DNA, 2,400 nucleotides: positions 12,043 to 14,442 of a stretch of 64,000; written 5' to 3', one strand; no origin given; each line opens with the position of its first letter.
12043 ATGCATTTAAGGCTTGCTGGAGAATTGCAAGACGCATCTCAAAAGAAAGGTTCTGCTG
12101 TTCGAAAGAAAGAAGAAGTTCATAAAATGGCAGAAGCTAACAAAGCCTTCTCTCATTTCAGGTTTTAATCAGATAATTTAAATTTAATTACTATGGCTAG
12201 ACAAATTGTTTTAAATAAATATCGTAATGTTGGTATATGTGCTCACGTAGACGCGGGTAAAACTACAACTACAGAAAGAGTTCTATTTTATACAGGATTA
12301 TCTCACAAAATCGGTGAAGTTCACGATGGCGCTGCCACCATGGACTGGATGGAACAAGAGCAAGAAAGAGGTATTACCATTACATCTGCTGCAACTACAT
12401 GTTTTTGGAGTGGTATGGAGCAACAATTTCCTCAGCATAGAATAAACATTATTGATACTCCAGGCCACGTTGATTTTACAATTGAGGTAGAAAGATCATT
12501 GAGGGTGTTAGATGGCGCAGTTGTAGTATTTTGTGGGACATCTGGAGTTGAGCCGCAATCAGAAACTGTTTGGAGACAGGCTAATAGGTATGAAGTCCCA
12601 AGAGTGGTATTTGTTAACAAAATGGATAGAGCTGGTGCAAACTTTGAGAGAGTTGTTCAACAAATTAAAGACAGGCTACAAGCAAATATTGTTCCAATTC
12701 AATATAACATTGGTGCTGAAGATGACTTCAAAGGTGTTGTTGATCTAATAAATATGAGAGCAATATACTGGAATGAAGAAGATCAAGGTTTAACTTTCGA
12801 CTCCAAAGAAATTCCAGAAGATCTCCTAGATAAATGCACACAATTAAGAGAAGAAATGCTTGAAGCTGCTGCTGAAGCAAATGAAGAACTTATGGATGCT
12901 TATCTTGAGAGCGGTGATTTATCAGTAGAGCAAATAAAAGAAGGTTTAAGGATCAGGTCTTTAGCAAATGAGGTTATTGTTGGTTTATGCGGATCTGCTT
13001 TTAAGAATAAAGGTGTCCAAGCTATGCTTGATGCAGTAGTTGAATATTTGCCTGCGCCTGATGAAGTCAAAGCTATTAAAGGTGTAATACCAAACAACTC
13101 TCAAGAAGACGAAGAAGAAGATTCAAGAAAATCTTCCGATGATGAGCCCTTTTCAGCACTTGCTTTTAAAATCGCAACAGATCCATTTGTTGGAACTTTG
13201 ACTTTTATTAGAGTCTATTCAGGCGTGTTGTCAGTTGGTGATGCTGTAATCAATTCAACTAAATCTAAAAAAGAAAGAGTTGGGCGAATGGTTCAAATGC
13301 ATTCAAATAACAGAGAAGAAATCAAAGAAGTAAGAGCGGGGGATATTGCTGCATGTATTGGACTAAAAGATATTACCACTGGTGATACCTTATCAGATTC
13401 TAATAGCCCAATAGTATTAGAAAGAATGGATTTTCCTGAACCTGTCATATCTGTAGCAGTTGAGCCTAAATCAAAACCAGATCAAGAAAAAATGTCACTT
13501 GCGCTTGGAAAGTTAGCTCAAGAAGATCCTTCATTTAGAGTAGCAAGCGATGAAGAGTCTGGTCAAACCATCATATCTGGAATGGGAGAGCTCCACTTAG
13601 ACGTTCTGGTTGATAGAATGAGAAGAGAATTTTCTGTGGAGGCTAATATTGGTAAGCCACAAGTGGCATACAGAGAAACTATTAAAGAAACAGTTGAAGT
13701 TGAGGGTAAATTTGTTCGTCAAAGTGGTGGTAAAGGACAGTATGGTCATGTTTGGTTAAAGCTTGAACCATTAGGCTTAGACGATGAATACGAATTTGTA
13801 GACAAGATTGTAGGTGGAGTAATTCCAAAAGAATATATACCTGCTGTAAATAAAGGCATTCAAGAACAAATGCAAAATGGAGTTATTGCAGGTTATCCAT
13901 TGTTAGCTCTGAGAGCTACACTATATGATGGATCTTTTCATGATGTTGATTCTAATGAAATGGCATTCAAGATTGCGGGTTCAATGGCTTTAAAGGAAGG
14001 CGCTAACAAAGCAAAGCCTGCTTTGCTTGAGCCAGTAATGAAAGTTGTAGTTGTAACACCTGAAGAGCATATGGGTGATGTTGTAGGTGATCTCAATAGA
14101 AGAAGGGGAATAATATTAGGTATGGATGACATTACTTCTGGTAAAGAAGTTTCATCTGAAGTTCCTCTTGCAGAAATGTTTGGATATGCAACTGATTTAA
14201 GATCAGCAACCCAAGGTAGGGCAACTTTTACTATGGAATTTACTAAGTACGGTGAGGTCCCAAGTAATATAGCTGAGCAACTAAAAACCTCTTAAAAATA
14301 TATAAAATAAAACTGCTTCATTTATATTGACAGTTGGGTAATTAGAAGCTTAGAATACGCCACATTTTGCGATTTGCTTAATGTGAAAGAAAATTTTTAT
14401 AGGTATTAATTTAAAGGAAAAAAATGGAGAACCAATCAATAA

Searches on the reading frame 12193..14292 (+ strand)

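Call 53: search_protein_families(library=pfam, proteins=[window:12193-14292:+])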
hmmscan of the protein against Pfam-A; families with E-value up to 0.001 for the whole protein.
window:12193-14292:+ (700 aa): 7 families
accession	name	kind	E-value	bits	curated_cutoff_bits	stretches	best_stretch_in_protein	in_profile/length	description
PF00009.33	GTP_EFTU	-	5.4e-64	215.7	26.5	1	9-287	2-187/188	Elongation factor Tu GTP binding domain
PF03764.24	EFG_IV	-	7.1e-46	155.4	24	1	489-608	1-121/121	Elongation factor G, domain IV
PF14492.12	EFG_III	-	3.1e-32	110.9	27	1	414-488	1-75/75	Elongation Factor G, domain III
PF00679.30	EFG_C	-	5.2e-30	103.8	27.9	1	611-696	2-88/89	Elongation factor G C-terminus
PF03144.31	GTP_EFTU_D2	-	9.1e-20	71.3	30.3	1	334-400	1-72/73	Elongation factor Tu domain 2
PF22042.2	EF-G_D2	-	2.2e-18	66.6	27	1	319-402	1-83/84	Elongation factor G domain 2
PF16658.11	RF3_C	-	4.8e-06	26.9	40.1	1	422-501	14-93/132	Class II release factor RF3, C-terminal domain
